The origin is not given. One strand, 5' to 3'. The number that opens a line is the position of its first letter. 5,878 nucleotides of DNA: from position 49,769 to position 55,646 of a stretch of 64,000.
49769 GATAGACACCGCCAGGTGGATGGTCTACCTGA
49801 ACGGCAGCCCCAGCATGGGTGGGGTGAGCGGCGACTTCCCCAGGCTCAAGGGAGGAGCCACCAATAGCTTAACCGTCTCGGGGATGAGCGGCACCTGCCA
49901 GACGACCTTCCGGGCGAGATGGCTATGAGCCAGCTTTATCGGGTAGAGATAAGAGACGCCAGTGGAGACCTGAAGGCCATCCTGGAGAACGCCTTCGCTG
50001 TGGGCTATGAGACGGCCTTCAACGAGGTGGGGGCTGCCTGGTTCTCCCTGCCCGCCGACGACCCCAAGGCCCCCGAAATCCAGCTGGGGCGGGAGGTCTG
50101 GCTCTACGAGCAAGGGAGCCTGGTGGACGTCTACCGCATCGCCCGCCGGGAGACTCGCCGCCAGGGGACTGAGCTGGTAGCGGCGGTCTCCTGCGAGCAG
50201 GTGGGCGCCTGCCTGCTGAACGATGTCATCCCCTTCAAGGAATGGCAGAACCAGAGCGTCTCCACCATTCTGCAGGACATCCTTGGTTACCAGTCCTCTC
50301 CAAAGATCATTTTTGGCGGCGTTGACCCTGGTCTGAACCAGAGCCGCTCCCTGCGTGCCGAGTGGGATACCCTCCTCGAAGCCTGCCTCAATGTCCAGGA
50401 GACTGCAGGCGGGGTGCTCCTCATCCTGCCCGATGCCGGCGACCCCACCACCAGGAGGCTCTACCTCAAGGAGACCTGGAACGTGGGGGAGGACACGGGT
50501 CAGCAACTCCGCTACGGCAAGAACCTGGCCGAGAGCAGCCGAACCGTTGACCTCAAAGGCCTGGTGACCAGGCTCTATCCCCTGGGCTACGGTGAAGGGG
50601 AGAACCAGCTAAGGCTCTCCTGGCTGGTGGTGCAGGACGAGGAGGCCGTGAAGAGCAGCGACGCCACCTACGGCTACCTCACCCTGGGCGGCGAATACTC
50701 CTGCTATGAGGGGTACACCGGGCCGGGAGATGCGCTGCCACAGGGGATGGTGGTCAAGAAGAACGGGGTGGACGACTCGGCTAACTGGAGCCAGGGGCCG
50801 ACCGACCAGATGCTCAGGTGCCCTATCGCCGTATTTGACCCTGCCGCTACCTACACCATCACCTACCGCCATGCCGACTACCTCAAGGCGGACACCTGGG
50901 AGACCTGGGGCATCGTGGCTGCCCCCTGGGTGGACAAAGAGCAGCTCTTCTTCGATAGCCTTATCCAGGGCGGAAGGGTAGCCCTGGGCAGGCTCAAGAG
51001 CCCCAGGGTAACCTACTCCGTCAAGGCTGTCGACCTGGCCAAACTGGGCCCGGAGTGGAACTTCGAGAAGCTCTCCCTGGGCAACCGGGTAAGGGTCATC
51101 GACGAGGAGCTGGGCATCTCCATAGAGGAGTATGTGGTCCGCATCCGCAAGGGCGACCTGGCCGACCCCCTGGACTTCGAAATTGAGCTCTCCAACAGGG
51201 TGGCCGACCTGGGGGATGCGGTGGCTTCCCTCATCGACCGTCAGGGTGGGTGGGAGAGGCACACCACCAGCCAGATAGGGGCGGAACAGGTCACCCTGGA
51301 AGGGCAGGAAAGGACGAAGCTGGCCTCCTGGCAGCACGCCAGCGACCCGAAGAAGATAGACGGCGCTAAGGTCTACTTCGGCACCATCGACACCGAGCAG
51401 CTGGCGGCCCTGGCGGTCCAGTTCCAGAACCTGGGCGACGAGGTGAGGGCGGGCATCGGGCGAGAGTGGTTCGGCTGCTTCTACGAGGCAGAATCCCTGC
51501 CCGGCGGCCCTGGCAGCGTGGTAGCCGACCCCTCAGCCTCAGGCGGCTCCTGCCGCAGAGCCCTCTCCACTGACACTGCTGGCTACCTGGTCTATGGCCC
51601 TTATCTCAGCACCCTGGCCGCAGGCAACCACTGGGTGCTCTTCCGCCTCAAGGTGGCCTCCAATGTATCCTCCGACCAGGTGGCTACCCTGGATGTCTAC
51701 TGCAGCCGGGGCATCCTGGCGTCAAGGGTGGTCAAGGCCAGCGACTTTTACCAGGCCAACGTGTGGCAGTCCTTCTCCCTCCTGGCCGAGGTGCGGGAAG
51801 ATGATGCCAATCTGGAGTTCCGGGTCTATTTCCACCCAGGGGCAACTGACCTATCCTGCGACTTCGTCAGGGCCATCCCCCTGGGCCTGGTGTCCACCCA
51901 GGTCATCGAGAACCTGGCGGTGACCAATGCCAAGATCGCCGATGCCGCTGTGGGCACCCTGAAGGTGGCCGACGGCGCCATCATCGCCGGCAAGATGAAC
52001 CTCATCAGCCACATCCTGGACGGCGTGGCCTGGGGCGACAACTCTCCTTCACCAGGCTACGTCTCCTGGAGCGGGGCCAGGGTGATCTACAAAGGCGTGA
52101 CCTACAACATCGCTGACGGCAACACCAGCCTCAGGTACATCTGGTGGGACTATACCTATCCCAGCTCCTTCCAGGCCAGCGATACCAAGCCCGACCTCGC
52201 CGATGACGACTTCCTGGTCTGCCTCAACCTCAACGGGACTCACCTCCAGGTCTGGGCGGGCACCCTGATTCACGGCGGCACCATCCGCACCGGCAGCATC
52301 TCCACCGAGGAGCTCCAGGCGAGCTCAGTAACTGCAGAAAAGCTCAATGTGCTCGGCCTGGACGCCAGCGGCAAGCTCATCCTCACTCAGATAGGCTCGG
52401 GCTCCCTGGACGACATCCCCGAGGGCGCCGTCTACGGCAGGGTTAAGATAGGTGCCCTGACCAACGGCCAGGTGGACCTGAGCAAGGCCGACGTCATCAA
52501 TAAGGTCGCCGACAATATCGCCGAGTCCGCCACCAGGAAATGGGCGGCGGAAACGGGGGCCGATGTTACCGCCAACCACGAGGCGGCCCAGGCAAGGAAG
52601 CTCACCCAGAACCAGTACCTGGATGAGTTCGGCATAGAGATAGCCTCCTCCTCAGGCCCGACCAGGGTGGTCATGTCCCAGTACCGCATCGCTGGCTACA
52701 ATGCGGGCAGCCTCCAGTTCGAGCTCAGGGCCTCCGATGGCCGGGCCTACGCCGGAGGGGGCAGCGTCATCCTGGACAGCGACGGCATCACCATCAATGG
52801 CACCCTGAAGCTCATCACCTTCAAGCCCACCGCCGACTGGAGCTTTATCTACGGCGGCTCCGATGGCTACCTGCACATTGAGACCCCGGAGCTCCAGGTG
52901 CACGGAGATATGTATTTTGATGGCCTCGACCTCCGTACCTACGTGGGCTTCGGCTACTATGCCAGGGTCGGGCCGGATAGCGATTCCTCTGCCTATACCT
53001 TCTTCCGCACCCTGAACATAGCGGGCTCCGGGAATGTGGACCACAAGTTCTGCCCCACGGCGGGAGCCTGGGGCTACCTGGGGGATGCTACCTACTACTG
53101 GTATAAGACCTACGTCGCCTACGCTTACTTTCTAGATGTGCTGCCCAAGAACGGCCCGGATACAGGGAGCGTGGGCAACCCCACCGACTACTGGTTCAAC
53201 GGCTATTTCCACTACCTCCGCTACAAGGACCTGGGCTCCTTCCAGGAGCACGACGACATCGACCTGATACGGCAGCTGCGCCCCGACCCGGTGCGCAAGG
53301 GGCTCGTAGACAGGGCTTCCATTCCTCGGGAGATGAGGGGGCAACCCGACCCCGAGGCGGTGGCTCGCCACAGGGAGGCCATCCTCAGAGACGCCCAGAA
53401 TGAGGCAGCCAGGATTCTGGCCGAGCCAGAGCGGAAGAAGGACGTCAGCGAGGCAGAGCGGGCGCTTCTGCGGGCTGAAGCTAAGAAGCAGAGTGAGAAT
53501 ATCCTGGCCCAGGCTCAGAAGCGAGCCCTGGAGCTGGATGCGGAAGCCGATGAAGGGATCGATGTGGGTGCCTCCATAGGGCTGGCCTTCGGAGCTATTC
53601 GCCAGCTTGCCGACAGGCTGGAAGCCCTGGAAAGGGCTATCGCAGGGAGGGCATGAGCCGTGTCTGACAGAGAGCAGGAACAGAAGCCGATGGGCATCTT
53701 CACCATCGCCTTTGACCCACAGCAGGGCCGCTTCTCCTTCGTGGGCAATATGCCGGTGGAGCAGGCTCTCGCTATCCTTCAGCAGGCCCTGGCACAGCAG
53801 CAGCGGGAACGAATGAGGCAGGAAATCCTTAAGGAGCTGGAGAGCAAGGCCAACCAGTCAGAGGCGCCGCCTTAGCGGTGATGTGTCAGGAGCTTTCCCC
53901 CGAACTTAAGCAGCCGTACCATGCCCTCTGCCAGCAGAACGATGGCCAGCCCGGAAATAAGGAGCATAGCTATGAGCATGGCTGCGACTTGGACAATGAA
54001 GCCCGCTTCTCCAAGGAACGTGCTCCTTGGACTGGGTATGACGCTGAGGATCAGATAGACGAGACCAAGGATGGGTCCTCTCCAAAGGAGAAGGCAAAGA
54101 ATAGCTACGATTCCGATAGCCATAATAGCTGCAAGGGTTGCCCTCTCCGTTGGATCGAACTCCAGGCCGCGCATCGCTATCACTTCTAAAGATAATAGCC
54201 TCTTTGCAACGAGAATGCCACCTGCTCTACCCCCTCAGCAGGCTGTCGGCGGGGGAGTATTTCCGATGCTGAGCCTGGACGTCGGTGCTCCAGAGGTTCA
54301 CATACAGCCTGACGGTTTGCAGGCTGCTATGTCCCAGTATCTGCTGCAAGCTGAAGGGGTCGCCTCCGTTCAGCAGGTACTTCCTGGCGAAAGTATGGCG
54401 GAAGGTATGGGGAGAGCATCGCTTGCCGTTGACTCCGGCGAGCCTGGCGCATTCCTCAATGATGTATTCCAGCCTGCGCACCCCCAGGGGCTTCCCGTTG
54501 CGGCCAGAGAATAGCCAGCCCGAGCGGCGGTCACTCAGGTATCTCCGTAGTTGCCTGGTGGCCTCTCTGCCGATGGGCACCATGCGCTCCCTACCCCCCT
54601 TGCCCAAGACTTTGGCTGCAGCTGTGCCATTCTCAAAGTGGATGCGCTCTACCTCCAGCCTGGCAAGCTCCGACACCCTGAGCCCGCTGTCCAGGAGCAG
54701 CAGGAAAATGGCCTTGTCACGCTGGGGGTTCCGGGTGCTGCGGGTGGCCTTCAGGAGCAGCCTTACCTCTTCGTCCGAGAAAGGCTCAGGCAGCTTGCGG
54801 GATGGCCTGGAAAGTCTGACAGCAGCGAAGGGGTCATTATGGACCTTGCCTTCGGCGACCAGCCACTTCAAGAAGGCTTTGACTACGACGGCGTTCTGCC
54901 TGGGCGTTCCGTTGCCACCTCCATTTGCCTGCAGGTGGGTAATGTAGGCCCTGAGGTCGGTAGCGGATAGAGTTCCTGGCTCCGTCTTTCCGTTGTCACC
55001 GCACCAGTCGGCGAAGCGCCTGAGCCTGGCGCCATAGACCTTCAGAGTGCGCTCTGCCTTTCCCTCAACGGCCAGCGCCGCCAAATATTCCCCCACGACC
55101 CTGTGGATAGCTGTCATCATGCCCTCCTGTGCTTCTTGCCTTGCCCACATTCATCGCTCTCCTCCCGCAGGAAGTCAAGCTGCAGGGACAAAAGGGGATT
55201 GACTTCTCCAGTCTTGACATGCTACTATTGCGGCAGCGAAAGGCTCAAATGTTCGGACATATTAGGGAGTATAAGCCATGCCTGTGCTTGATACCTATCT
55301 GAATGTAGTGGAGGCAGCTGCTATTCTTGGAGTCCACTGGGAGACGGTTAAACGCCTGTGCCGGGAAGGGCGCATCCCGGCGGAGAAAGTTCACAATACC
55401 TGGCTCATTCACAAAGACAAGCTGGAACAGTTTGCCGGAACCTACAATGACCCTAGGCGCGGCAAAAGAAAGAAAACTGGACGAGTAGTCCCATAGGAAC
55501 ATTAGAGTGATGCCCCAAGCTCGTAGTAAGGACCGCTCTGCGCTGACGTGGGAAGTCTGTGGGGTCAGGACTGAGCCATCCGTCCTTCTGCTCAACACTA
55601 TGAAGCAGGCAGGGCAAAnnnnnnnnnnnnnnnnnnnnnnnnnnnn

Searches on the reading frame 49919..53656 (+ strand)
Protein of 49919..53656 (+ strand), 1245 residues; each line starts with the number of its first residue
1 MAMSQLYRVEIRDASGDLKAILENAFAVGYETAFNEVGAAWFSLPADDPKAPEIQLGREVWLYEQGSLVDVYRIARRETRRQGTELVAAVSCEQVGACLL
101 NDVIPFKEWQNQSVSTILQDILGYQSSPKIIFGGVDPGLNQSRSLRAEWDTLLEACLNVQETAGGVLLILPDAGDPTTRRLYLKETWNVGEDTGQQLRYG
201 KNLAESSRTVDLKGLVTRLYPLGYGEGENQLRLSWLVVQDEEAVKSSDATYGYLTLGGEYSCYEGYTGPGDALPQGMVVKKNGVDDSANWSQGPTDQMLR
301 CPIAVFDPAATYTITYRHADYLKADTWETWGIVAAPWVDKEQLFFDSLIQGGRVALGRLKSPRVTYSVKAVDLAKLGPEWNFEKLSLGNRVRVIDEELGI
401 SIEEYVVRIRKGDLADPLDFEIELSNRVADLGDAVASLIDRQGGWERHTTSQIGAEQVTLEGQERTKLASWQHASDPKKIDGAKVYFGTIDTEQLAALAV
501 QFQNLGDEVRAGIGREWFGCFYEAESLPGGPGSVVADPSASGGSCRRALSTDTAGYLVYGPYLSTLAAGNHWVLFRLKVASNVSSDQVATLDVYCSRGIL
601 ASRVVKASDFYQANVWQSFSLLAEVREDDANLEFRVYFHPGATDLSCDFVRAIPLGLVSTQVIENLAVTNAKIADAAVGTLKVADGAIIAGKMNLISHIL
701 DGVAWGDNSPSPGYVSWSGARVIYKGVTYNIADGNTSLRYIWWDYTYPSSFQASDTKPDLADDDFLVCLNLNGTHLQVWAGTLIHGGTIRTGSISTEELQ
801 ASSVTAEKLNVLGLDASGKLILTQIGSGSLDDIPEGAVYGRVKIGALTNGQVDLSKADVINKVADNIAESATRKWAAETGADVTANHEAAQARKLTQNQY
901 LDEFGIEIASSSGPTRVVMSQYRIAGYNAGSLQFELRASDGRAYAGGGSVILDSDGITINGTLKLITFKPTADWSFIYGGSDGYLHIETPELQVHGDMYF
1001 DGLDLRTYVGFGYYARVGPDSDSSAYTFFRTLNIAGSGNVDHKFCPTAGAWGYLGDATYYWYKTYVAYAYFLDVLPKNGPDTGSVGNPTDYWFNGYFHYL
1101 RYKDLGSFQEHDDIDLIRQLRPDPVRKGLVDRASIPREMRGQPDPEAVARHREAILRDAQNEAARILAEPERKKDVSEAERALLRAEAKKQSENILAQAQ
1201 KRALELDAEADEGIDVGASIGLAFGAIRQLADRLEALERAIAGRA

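Call 55: search_protein_families(library=phrogs, proteins=[window:49919-53656:+], max_evalue=0.001)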
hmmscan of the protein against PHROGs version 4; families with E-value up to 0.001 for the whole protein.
window:49919-53656:+ (1245 aa): 12 families
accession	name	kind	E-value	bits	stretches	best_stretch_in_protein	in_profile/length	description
phrog_4311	-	head and packaging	2.5e-33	116.5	1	12-442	5-355/651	minor head protein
phrog_3475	-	tail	7.9e-20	71.6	2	13-223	400-598/841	minor tail protein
phrog_1067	-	head and packaging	4.2e-17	62.9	2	70-234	75-229/991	minor head protein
phrog_22322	-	tail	1e-16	61.6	2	337-434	255-350/562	tail protein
phrog_5555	-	tail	5.6e-14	52.4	2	361-441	274-356/788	tail protein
phrog_3558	-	tail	1.9e-12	47.4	2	347-419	298-367/1047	tail protein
phrog_11032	-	tail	3.1e-11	43.4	1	707-779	4-76/643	tail protein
phrog_12312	-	head and packaging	4.4e-11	42.8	1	188-228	176-216/784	virion structural protein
phrog_892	-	tail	5.2e-06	26.3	1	656-690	348-382/782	tail fiber protein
phrog_7142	-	tail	0.00059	19.5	0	188-239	177-230/622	tail protein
phrog_1330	-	tail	0.00061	18.7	0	188-229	182-223/1361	tail protein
phrog_19846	-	unknown function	0.00064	18.4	0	359-429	400-470/1272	-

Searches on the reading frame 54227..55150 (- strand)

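Call 3: search_protein_families(library=pfam, proteins=[window:54227-55150:-], max_evalue=0.01)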
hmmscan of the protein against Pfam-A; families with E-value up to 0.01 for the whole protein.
window:54227-55150:- (307 aa): 3 families
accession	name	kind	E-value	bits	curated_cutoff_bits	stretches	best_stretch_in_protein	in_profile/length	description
PF00589.27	Phage_integrase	-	2.1e-36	125.7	27.1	1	126-286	5-168/172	Phage integrase family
PF13495.12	Phage_int_SAM_4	-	5.5e-09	36.8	27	1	24-98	7-79/85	Phage integrase, N-terminal SAM-like domain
PF02899.23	Phage_int_SAM_1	-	3.7e-07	30.7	22.3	1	21-101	3-83/83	Phage integrase, N-terminal SAM-like domain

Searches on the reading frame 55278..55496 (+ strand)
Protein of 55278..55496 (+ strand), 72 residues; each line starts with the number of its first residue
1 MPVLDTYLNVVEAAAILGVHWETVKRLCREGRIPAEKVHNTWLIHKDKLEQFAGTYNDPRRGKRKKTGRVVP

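Call 3: search_protein_families(library=pfam, proteins=[window:55278-55496:+], max_evalue=0.01)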
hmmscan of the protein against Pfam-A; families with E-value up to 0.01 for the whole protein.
window:55278-55496:+ (72 aa): 4 families
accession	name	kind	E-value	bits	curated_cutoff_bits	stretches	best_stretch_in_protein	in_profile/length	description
PF12728.13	HTH_17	-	1.4e-11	44.9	27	1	7-53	1-47/51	Helix-turn-helix domain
PF13518.12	HTH_28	-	0.00076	20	25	1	3-29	9-34/52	Helix-turn-helix domain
PF13542.12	HTH_Tnp_ISL3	-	0.0014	18.5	27.4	1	9-28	28-47/51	Helix-turn-helix domain of transposase family ISL3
PF02042.20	RWP-RK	-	0.0018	18.5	29.3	1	8-34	13-39/49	RWP-RK domain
